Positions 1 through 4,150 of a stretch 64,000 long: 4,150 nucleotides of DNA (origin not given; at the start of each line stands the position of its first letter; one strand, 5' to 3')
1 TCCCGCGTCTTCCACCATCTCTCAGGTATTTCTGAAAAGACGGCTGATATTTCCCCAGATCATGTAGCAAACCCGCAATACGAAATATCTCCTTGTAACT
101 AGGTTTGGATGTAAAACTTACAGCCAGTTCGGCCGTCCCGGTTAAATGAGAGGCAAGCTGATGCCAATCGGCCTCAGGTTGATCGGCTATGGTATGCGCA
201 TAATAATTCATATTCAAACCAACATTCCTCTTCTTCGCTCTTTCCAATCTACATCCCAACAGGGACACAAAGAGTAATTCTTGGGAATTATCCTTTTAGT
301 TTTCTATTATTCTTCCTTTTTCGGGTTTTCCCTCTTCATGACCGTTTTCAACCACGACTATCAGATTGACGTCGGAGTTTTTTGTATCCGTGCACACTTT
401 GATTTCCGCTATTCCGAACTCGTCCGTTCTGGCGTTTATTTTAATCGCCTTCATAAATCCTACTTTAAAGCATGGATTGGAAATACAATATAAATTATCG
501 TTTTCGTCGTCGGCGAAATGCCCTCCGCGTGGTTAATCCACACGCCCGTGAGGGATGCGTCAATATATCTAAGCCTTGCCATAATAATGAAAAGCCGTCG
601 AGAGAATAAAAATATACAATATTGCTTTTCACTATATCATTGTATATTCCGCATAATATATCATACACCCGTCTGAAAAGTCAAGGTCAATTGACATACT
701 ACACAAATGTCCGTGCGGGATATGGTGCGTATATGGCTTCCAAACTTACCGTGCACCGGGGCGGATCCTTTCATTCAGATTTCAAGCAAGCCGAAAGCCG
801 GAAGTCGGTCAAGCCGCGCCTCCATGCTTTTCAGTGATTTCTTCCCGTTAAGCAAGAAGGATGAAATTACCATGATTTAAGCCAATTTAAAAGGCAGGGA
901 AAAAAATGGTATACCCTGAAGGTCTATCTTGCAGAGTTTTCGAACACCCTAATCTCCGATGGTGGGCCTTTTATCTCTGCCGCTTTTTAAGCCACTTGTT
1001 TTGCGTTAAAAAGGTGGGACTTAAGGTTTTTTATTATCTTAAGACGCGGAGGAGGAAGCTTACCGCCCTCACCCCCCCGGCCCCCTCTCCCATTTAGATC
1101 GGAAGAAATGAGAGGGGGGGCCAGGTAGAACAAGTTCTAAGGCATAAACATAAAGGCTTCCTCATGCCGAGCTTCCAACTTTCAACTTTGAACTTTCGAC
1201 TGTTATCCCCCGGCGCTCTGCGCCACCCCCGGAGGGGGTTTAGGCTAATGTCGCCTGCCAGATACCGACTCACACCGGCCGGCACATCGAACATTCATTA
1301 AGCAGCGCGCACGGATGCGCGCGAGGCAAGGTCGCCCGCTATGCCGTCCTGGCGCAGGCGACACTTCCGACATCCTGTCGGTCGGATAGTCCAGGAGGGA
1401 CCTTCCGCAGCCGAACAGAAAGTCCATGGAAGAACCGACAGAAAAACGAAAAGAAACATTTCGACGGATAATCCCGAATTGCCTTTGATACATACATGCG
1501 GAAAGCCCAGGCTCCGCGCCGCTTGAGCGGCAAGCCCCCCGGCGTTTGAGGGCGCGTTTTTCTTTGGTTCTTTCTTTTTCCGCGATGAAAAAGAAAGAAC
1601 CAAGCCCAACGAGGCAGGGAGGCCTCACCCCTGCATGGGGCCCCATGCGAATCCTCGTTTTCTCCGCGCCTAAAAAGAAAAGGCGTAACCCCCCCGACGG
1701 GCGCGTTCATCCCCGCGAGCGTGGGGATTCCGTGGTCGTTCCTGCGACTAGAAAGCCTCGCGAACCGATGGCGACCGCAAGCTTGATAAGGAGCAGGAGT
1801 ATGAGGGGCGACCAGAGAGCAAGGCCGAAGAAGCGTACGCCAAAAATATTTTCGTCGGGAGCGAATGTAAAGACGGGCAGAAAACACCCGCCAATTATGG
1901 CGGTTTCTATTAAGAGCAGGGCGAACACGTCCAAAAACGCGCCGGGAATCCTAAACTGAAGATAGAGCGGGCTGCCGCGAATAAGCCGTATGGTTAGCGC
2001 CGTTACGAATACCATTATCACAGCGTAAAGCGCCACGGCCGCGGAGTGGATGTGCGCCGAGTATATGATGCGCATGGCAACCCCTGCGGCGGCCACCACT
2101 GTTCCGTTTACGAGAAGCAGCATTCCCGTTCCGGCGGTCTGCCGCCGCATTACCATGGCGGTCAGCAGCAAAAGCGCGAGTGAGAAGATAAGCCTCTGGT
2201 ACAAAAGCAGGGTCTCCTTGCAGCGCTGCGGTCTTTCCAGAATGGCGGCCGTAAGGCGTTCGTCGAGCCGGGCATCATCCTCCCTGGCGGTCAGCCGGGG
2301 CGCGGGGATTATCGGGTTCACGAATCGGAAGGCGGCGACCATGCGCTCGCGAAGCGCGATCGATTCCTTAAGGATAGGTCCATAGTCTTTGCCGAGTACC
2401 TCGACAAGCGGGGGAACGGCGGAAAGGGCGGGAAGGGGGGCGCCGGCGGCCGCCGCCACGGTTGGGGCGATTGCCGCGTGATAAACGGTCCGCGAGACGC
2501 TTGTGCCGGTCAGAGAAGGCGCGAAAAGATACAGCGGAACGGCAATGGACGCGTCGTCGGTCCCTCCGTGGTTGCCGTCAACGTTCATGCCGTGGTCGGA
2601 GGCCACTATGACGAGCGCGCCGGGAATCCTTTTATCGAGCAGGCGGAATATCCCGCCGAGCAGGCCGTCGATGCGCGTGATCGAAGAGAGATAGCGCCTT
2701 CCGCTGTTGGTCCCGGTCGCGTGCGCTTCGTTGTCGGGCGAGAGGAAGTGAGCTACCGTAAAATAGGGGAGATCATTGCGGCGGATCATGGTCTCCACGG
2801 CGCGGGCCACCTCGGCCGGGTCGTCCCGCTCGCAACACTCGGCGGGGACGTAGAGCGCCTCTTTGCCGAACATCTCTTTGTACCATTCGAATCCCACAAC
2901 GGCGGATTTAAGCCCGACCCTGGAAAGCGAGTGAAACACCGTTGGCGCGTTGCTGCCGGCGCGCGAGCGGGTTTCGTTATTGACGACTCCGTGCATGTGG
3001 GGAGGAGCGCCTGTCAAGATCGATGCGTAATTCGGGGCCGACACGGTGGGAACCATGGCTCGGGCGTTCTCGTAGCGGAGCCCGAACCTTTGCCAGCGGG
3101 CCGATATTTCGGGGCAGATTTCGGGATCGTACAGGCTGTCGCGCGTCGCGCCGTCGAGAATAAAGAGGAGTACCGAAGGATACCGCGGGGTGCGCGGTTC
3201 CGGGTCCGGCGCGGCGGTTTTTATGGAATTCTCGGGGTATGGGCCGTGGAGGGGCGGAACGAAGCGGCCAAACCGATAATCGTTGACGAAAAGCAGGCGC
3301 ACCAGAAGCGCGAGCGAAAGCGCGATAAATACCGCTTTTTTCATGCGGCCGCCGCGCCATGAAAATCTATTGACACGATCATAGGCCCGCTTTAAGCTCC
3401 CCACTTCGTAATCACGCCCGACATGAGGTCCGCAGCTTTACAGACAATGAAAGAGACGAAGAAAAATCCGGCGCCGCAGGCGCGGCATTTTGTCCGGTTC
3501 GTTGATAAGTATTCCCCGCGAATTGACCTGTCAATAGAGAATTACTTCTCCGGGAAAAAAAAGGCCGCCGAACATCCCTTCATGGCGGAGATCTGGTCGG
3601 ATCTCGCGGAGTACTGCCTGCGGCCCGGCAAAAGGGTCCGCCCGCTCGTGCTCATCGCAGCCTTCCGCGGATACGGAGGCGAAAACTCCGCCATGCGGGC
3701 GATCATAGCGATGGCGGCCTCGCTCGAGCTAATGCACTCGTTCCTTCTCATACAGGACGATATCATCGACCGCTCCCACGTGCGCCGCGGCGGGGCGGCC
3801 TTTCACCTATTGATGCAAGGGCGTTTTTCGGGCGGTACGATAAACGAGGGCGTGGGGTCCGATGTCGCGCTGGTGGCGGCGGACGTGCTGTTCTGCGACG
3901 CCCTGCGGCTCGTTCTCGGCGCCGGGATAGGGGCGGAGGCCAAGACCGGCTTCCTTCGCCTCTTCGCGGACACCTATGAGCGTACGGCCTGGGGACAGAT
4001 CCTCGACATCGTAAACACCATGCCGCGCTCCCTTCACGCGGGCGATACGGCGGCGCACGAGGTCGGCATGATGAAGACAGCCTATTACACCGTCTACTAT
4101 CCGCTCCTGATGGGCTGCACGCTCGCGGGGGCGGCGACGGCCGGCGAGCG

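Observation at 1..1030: Window opens inside a cas3 HD-domain gene preceded by an 800-bp AT-rich non-coding island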

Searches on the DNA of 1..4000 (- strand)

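Call 6: search_rna_families(source=window, start=1, end=4000, threshold=evalue, max_evalue=1)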
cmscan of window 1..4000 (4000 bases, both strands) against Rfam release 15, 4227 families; matches with E-value up to 1: 7.
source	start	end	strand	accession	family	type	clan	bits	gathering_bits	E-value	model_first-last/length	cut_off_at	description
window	1067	1135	-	RF04096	mir-4433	Gene; miRNA;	-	25.8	77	0.057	1-83/83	no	mir-4433 microRNA precursor family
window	1075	1126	-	RF03861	mir-4484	Gene; miRNA;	-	25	90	0.29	1-89/89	no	mir-4484 microRNA precursor family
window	1076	1125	+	RF04096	mir-4433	Gene; miRNA;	-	22.2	77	0.51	15-69/83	no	mir-4433 microRNA precursor family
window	1563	1604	-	RF03578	mir-3910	Gene; miRNA;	-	22.2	95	0.52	1-82/82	no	mir-3910 microRNA precursor family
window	1551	1616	+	RF03323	mir-3613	Gene; miRNA;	-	21.7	91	0.36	1-86/86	no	mir-3613 microRNA precursor family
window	1563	1604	+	RF03578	mir-3910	Gene; miRNA;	-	21.7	95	0.69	1-82/82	no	mir-3910 microRNA precursor family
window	927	981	-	RF01544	TB11Cs5H3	Gene; snRNA; snoRNA; HACA-box;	-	21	50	0.27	1-65/65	no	Trypanosomatid snoRNA TB11Cs5H3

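Call 62: search_dna_similar(query=window:212-1165:-, collection=plasmids, mode=distant, max_rows=8)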
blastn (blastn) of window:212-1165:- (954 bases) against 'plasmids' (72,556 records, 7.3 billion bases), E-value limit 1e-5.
No match.

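Call 63: search_dna_similar(query=window:212-1165:-, collection=phages, mode=distant, max_rows=8)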
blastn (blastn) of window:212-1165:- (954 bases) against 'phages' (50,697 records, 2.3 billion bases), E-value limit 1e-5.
No match.

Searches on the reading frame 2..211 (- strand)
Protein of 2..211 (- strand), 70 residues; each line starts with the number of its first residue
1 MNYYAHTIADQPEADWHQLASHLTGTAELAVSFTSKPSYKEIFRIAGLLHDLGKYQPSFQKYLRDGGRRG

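Call 8: search_protein_families(library=pfam, proteins=[window:2-211:-], max_evalue=0.1)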
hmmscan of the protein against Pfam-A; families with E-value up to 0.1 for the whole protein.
seq(70 aa): 4 families
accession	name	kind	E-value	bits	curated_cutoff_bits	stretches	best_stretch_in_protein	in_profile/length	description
PF01966.28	HD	-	5.6e-05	23.8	22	1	20-58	2-42/116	HD domain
PF18019.7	Cas3_HD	-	8.7e-05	23.1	23.1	1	33-64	47-78/207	Cas3, HD domain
PF08668.18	HDOD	-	0.019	14.9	22.9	1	13-54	89-132/196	HDOD domain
PF05153.21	MIOX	-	0.031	14.3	25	1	11-59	52-96/249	Myo-inositol oxygenase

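Call 9: search_protein_families(library=ncbifam, proteins=[window:2-211:-], max_evalue=0.1)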
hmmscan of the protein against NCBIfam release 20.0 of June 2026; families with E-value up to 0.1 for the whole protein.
seq(70 aa): 5 families
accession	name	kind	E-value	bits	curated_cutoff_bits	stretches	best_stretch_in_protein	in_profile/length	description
TIGR01596.1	cas3_HD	equivalog_domain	4.2e-11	43.2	43.45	1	19-65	1-59/178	CRISPR-associated endonuclease Cas3''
TIGR02621.3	cas3_GSU0051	exception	9.8e-08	31.3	400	1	11-67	663-723/854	type I-G CRISPR-associated helicase/endonuclease Cas3g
TIGR00277.1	HDIG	domain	0.0018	18.1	27.6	1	19-56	5-43/84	HDIG domain-containing metalloprotein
NF049941.1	HyMthAminphonOxyTmpB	equivalog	0.047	13.4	300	1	19-65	30-72/188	(R)-1-hydroxy-2-trimethylaminoethylphosphonate oxygenase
TIGR02562.1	cas3_yersinia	equivalog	0.065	11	565.95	1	43-65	116-138/1110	type I-F CRISPR-associated helicase Cas3f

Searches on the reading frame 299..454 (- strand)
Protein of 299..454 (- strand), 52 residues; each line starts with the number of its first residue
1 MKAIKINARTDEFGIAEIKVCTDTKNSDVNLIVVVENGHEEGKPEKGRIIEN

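Call 8: search_protein_families(library=pfam, proteins=[window:299-454:-], max_evalue=0.1)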
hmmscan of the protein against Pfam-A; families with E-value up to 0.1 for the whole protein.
seq(52 aa): 0 families

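Call 9: search_protein_families(library=ncbifam, proteins=[window:299-454:-], max_evalue=0.1)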
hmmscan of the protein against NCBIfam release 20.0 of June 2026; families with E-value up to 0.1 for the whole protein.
seq(52 aa): 1 family
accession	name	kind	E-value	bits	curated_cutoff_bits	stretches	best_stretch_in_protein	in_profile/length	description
NF050107.1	TA_RelN_antitoxin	domain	0.051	14.2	70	1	1-41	1-42/79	type II toxin-antitoxin system RelN family antitoxin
